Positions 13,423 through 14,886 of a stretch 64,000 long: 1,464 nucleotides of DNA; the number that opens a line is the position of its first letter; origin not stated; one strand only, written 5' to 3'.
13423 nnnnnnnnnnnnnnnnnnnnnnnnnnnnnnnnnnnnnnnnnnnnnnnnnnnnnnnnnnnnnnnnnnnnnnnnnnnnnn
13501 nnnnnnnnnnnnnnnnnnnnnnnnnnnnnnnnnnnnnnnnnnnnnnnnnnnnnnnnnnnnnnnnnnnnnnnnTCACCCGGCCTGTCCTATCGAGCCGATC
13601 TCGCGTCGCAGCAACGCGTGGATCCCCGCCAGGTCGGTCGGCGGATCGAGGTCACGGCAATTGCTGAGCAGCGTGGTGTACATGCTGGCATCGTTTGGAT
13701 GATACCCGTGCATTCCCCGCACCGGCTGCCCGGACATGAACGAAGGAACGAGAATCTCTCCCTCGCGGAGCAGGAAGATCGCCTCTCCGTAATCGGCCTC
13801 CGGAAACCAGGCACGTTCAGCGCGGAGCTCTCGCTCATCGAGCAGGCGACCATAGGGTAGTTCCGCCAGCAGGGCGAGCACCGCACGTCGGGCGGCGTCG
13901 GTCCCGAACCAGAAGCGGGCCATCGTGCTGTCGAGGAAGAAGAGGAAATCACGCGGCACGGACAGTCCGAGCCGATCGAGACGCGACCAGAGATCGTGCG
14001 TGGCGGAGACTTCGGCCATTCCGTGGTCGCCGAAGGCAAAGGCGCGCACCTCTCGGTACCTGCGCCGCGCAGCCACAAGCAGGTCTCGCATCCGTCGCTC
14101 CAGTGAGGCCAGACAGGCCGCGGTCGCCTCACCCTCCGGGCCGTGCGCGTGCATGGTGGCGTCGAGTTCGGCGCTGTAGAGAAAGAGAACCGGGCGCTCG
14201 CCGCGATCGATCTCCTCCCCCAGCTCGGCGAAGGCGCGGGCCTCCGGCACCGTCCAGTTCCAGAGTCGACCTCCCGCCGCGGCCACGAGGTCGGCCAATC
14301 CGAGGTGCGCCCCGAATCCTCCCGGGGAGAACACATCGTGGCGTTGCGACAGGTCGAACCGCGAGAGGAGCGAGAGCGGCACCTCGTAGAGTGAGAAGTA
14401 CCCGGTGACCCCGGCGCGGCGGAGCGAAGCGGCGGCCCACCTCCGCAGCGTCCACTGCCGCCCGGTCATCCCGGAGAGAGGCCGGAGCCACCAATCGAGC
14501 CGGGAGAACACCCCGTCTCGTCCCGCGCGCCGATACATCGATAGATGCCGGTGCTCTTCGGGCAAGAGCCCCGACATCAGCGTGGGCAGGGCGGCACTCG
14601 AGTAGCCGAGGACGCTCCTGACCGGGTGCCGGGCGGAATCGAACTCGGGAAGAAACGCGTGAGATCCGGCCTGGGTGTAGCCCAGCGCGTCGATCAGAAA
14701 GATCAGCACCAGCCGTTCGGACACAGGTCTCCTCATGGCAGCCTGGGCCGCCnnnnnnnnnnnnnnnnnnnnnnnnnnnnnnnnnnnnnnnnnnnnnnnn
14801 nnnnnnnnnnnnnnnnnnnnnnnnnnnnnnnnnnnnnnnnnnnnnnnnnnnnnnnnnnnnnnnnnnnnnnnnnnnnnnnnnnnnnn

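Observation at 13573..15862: Pol-beta nucleotidyltransferase plus NPP-family phosphodiesterase pair embedded between the tyrosine-kinase and membrane-protein genes of the EPS operon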

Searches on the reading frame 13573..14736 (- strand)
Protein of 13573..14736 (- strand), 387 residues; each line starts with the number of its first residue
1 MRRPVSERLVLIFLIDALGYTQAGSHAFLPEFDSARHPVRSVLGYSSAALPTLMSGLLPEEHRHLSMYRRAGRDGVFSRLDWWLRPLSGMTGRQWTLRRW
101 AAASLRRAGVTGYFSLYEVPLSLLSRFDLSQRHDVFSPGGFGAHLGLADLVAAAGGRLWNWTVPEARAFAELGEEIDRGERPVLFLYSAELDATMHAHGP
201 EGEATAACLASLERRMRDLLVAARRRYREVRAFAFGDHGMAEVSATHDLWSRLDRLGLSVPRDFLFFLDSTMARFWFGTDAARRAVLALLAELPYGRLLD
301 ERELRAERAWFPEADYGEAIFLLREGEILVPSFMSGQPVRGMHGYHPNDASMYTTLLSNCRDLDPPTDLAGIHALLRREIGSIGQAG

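Call 3: search_protein_families(library=pfam, proteins=[window:13573-14736:-], max_evalue=0.01)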
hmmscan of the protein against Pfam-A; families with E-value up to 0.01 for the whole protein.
window:13573-14736:- (387 aa): 1 family
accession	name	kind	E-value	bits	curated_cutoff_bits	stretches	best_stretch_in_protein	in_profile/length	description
PF01663.27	Phosphodiest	-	2.1e-10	41.2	23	1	46-247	44-227/342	Type I phosphodiesterase / nucleotide pyrophosphatase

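Call 4: search_protein_families(library=ncbifam, proteins=[window:13573-14736:-], max_evalue=0.01)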
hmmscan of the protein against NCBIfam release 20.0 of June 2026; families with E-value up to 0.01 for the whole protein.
window:13573-14736:- (387 aa): 0 families

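Call 7: search_solved_structures(query=window:13573-14736:-, max_evalue=1)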
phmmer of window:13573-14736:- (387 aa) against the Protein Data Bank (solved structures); distinct sequences matched with E-value up to 1: 17.
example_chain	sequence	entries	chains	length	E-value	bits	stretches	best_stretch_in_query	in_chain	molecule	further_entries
2gsn_A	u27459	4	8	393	0.00052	22.4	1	183-371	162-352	phosphodiesterase-nucleotide pyrophosphatase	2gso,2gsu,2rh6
7p0k_AAA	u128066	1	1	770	0.0028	20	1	153-245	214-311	Isoform 2 of Ectonucleotide pyrophosphatase/phosphodiesterase family member 2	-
5l0k_A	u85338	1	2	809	0.0048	19.2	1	153-245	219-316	Ectonucleotide pyrophosphatase/phosphodiesterase family member 2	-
7z0n_AAA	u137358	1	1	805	0.0048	19.2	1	153-245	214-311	Isoform 2 of Ectonucleotide pyrophosphatase/phosphodiesterase family member 2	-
7z3k_AAA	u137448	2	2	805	0.0048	19.2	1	153-245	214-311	Isoform 2 of Ectonucleotide pyrophosphatase/phosphodiesterase family member 2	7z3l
9ftn_A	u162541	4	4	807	0.0049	19.2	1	153-245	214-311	Isoform 2 of Ectonucleotide pyrophosphatase/phosphodiesterase family member 2 | Isoform 2 of Autotaxin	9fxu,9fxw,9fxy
5dlv_A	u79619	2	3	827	0.0051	19.1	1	153-245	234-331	Ectonucleotide pyrophosphatase/phosphodiesterase family member 2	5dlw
5dlt_A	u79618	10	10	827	0.0051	19.1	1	153-245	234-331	Ectonucleotide pyrophosphatase/phosphodiesterase family member 2 | Ectonucleotide pyrophosphatase/phosphodiesterase family member 2,Ectonucleotide pyrophosph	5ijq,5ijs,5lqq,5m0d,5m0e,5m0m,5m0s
2xr9_A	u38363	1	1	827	0.0051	19.1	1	153-245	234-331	ECTONUCLEOTIDE PYROPHOSPHATASE/PHOSPHODIESTERASE FAMILY MEMBER 2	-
5s9l_A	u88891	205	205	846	0.0052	19.1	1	153-245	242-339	Isoform 2 of Ectonucleotide pyrophosphatase/phosphodiesterase family member 2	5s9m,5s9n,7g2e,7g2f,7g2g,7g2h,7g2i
6y5m_A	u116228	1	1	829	0.01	18.1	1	153-245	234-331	Ectonucleotide pyrophosphatase/phosphodiesterase family member 2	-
5ohi_A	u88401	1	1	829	0.01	18.1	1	153-245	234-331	Ectonucleotide pyrophosphatase/phosphodiesterase family member 2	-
3nkm_A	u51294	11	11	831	0.01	18.1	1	153-245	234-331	Ectonucleotide pyrophosphatase/phosphodiesterase family member 2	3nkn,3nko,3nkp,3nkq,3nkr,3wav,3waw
7mfh_A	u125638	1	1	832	0.01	18.1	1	153-245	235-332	Ectonucleotide pyrophosphatase/phosphodiesterase family member 2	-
6leh_A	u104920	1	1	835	0.01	18.1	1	153-245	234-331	Ectonucleotide pyrophosphatase/phosphodiesterase family member 2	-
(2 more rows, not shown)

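Call 41: find_homologous_proteins(query=window:13573-14736:-, max_evalue=0.00001)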
Query window:13573-14736:- (387 aa): 272 proteins with E <= 0.00001 among 8000 candidates; the best 120 are listed.
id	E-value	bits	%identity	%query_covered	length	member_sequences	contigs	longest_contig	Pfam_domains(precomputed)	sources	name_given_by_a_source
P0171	1.8e-222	756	87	100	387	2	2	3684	PF01663.28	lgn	-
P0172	5.1e-164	564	67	99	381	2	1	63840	PF01663.28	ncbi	-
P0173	3.1e-156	538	66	99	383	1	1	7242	PF01663.28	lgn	-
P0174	2.1e-149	516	64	99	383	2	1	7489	PF01663.28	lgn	-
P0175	7.5e-144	498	100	58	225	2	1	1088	PF01663.28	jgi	-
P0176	9.5e-142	491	60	98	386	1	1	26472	PF01663.28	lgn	-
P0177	2.8e-137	476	60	97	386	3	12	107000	PF01663.28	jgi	-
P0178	3.4e-132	459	58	97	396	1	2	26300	PF01663.28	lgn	-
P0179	1.1e-129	451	58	97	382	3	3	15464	PF01663.28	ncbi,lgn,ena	-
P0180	2.0e-129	450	57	97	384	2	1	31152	PF01663.28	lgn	-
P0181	7.3e-129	448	58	97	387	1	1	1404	PF01663.28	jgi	jgi:hypothetical protein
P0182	1.7e-128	447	58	97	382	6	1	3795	PF01663.28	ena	-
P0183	6.1e-128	445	57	97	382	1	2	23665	PF01663.28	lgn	-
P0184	2.0e-127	444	56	97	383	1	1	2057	PF01663.28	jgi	jgi:hypothetical protein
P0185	3.3e-127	443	58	97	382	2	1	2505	PF01663.28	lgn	-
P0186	4.5e-127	442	55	97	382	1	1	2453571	PF01663.28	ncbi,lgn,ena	-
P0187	5.6e-127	442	57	97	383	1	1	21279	PF01663.28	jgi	jgi:hypothetical protein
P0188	8.8e-127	441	55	98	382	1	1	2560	PF01663.28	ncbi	-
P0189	1.5e-126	441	57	97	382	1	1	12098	PF01663.28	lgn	-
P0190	3.7e-126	439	57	97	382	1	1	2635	PF01663.28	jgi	jgi:hypothetical protein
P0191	4.4e-126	439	59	97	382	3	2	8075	PF01663.28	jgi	jgi:hypothetical protein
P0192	1.1e-125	438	55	98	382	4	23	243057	PF01663.28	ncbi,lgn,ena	-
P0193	1.2e-125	438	57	97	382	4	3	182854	PF01663.28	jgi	jgi:hypothetical protein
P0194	1.5e-125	437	58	97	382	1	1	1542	PF01663.28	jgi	jgi:hypothetical protein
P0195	2.7e-125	437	57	97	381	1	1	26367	PF01663.28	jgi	jgi:hypothetical protein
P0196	2.7e-125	437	57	97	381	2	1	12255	PF01663.28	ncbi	-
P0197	4.2e-125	436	57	97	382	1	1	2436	PF01663.28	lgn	-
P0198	4.1e-124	433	57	97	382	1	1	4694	PF01663.28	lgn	-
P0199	6.9e-124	432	57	97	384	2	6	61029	PF01663.28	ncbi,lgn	-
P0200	1.0e-123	431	55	95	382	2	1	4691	PF01663.28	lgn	-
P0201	2.5e-123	430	55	97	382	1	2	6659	PF01663.28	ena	-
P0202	2.8e-123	430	56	97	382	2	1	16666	PF01663.28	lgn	-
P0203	4.7e-123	429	57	97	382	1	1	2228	PF01663.28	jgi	jgi:hypothetical protein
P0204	7.3e-123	429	55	95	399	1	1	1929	PF01663.28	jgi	jgi:hypothetical protein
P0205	1.4e-122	428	57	97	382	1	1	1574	PF01663.28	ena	-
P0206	3.9e-122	426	57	97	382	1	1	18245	PF01663.28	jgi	jgi:hypothetical protein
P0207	4.4e-122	426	56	97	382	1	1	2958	PF01663.28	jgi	jgi:hypothetical protein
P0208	7.8e-122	425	55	95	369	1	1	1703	PF01663.28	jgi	jgi:hypothetical protein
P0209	2.9e-121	423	54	97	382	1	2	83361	PF01663.28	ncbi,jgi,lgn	-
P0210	6.0e-121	422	54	95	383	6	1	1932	PF01663.28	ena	-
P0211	6.2e-121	422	53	97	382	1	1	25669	PF01663.28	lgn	-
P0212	9.9e-121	422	56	97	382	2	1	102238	PF01663.28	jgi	jgi:hypothetical protein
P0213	8.3e-120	418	55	97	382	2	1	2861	PF01663.28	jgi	jgi:hypothetical protein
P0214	4.7e-119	416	55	97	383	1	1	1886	PF01663.28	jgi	-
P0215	8.4e-119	415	54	96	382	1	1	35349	PF01663.28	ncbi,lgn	-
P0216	4.2e-115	403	53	95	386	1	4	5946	PF01663.28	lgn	-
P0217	1.9e-114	401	54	96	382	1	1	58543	PF01663.28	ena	-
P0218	6.0e-111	389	52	97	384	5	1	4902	PF01663.28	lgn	-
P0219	3.7e-110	387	51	98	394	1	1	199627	PF01663.28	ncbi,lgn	-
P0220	6.6e-105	369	51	97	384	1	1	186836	PF01663.28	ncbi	ncbi:MAG: alkaline phosphatase family protein [Candidatus Eisenbacteria bacterium]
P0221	1.2e-104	369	52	96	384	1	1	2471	PF01663.28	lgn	-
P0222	1.4e-102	362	51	96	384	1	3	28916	PF01663.28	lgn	-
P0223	5.1e-99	350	49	96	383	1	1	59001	PF01663.28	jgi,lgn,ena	-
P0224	5.3e-98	347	45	96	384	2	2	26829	PF01663.28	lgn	-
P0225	7.5e-98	346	44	96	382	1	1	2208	PF01663.28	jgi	jgi:hypothetical protein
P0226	6.7e-96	340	49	95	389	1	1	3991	PF01663.28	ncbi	-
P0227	7.9e-94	333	53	80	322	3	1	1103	PF01663.28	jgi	jgi:hypothetical protein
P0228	2.0e-92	328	46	96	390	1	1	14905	PF01663.28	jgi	jgi:hypothetical protein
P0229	4.6e-92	327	45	98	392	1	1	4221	PF01663.28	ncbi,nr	ncbi:MAG: hypothetical protein GF355_13025 [Candidatus Eisenbacteria bacterium]|nr:hypothetical prot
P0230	9.2e-92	326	45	98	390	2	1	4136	PF01663.28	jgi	jgi:hypothetical protein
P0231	1.0e-91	326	45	98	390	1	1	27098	PF01663.28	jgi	jgi:hypothetical protein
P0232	1.3e-91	326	46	98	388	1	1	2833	PF01663.28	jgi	jgi:hypothetical protein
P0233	6.2e-91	323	46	94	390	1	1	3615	PF01663.28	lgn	-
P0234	6.4e-91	323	44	96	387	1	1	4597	PF01663.28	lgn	-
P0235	1.1e-89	319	45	97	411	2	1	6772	PF01663.28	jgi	jgi:hypothetical protein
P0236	3.7e-89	318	45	97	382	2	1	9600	PF01663.28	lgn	-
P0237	4.2e-88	314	47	91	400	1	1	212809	PF01663.28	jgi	jgi:hypothetical protein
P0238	1.3e-87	312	43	97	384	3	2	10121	PF01663.28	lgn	-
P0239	1.4e-87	312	45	97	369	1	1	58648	PF01663.28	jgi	jgi:predicted AlkP superfamily pyrophosphatase or phosphodiesterase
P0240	3.1e-87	311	44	96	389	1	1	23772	PF01663.28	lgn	-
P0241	3.7e-87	311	45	92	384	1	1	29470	PF01663.28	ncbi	-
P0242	4.6e-87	311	43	98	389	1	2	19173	PF01663.28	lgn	-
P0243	6.7e-87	310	44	96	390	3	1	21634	PF01663.28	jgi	jgi:predicted AlkP superfamily pyrophosphatase or phosphodiesterase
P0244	1.1e-86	309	53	75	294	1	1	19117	PF01663.28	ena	-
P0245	1.4e-86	309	43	98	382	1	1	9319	PF01663.28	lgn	-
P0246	1.7e-86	309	43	96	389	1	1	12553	PF01663.28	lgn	-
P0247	2.2e-86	308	44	96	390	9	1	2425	PF01663.28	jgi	jgi:hypothetical protein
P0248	4.0e-86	308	44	96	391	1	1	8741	PF01663.28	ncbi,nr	ncbi:MAG: hypothetical protein GF346_11505 [Candidatus Eisenbacteria bacterium]|nr:hypothetical prot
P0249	1.7e-85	306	43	92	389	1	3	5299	PF01663.28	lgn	-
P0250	3.5e-85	304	44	96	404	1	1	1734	PF01663.28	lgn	-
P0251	2.6e-84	302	42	98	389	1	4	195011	PF01663.28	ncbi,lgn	-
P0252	3.9e-84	301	42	96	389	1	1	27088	PF01663.28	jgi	jgi:predicted AlkP superfamily pyrophosphatase or phosphodiesterase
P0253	6.0e-84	300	45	93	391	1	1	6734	PF01663.28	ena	-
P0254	6.9e-84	300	44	91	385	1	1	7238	PF01663.28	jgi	jgi:hypothetical protein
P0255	1.6e-83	299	44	96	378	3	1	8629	PF01663.28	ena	-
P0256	3.4e-83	298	45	91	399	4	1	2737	PF01663.28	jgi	jgi:hypothetical protein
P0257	2.0e-82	295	44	91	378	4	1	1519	PF01663.28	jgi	jgi:hypothetical protein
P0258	4.1e-81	291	43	96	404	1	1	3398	PF01663.28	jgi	jgi:predicted AlkP superfamily pyrophosphatase or phosphodiesterase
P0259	2.4e-80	289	43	93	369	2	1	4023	PF01663.28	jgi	-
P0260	3.6e-80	288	44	92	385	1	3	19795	PF01663.28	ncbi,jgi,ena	-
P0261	2.6e-79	285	58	65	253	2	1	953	PF01663.28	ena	-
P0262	3.1e-79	285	43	98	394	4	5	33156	PF01663.28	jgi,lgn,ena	jgi:hypothetical protein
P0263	8.0e-79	284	51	70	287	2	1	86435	PF01663.28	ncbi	ncbi:MAG: alkaline phosphatase family protein [Candidatus Eisenbacteria bacterium]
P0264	6.9e-78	280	43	91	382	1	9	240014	PF01663.28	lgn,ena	-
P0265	1.6e-77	279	44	95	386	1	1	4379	PF01663.28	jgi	-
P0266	4.9e-76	274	42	98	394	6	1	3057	PF01663.28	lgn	-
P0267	1.8e-75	272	43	95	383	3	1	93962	PF01663.28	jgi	-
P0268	1.3e-73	266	43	91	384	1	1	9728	PF01663.28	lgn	-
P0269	2.1e-73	266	42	97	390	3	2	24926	PF01663.28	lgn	-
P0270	3.4e-72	262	40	97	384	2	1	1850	PF01663.28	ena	-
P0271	3.7e-71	258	41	97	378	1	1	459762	PF01663.28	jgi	jgi:Type I phosphodiesterase / nucleotide pyrophosphatase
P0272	1.8e-69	253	43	91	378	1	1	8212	PF01663.28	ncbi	-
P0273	5.7e-69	251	41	97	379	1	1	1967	PF01663.28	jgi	jgi:hypothetical protein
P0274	6.1e-69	251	39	95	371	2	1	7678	PF01663.28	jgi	jgi:predicted AlkP superfamily pyrophosphatase or phosphodiesterase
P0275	9.7e-69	250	42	97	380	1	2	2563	PF01663.28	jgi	-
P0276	5.8e-67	245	39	94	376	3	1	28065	PF01663.28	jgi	jgi:hypothetical protein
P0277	1.0e-66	244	36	97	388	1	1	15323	PF01663.28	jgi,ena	-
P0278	2.0e-66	243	38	96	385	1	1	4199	PF01663.28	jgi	jgi:hypothetical protein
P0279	2.1e-66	243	39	97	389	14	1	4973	PF01663.28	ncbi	-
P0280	1.8e-65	240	36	97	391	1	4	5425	PF01663.28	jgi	-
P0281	5.5e-65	238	40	91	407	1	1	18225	PF01663.28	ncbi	-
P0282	1.7e-64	236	37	97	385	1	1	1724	PF01663.28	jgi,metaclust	metaclust:\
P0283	2.6e-64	236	40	91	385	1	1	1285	PF01663.28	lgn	-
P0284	5.3e-64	235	38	97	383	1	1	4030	PF01663.28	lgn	-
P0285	2.8e-63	232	39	91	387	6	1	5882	PF01663.28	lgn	-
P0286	2.9e-63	232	47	70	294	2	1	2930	PF01663.28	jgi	jgi:predicted AlkP superfamily pyrophosphatase or phosphodiesterase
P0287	8.7e-63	231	33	98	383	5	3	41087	PF01663.28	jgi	jgi:hypothetical protein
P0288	1.0e-62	231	37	97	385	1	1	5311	PF01663.28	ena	-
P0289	1.6e-62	230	39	91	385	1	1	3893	PF01663.28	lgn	-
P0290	2.4e-62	229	36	97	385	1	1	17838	PF01663.28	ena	-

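Call 42: search_protein_families(library=padloc, proteins=[window:13573-14736:-], max_evalue=0.1)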
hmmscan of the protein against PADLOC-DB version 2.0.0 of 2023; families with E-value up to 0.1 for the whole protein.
window:13573-14736:- (387 aa): 0 families

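Call 57: predict_structure(alignment_id=A3)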
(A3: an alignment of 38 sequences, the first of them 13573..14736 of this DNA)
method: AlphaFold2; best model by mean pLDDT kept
length: 387 residues; sequences in the alignment: 38
mean_pLDDT: 95.5   pTM: 0.93
mean pLDDT of the five models: 95.5, 95.1, 94.4, 93.5, 93.1
residues with pLDDT >= 90: 354; 70-90: 27; 50-70: 5; < 50: 1
segments of 3 or more residues with pLDDT < 50: none
pLDDT, mean of each block of 10 residues (from residue 1): 77 98 93 93 97 98 97 92 84 88 96 95 95 97 96 97 98 98 98 98 98 98 97 98 98 98 98 98 99 98 98 97 99 96 98 97 95 98 76
secondary structure, 60 per line:
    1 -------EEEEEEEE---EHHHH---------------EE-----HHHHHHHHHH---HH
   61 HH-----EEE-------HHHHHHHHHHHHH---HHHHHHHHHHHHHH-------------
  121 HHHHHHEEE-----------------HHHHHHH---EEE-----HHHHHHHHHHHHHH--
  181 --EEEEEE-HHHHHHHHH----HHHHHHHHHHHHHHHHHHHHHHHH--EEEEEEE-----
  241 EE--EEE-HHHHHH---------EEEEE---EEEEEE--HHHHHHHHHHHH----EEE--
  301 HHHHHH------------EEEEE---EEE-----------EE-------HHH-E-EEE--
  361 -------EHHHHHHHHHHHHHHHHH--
elements in order: E8-15 H20-23 H46-55 H59-62 E68-70 H78-90 H94-107 H121-126 E127-129 H147-153 E157-159 H165-178 E183-188 H190-198 H203-226 E229-235 E245-247 H249-254 E264-268 E272-277 H280-291 E296-298 H301-306 E319-323 E327-329 E356-358 H369-385

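Call 67: find_encoding_contigs(protein=P0287, flank=8000, max_places=2)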
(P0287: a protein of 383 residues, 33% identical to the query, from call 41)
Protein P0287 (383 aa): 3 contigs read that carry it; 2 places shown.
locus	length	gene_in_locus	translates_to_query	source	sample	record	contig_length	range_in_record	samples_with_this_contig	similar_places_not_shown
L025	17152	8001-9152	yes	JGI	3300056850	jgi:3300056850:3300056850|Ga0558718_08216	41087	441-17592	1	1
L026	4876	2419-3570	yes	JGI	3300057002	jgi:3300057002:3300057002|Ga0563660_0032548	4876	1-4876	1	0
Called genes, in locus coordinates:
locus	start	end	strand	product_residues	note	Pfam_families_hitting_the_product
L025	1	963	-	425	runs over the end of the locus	-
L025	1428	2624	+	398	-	PF19289:PmbA_TldD_3rd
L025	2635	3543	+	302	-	PF02016:Peptidase_S66, PF17676:Peptidase_S66C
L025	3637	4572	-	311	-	-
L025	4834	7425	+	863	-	PF00501:AMP-binding, PF13193:AMP-binding_C (weak), PF00550:PP-binding, PF00975:Thioesterase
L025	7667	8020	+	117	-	PF01740:STAS, PF13466:STAS_2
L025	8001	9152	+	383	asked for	PF01663:Phosphodiest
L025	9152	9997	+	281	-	PF00535:Glycos_transf_2, PF13641:Glyco_tranf_2_3 (weak)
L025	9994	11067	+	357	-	-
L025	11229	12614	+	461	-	PF04932:Wzy_C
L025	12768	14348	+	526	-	-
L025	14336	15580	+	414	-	PF13439:Glyco_transf_4, PF13579:Glyco_trans_4_4, PF20706:GT4-conflict, PF00534:Glycos_transf_1, PF13692:Glyco_trans_1_4, PF13524:Glyco_trans_1_2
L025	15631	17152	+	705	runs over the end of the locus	-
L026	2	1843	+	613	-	?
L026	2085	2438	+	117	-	PF01740:STAS, PF13466:STAS_2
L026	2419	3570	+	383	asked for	PF01663:Phosphodiest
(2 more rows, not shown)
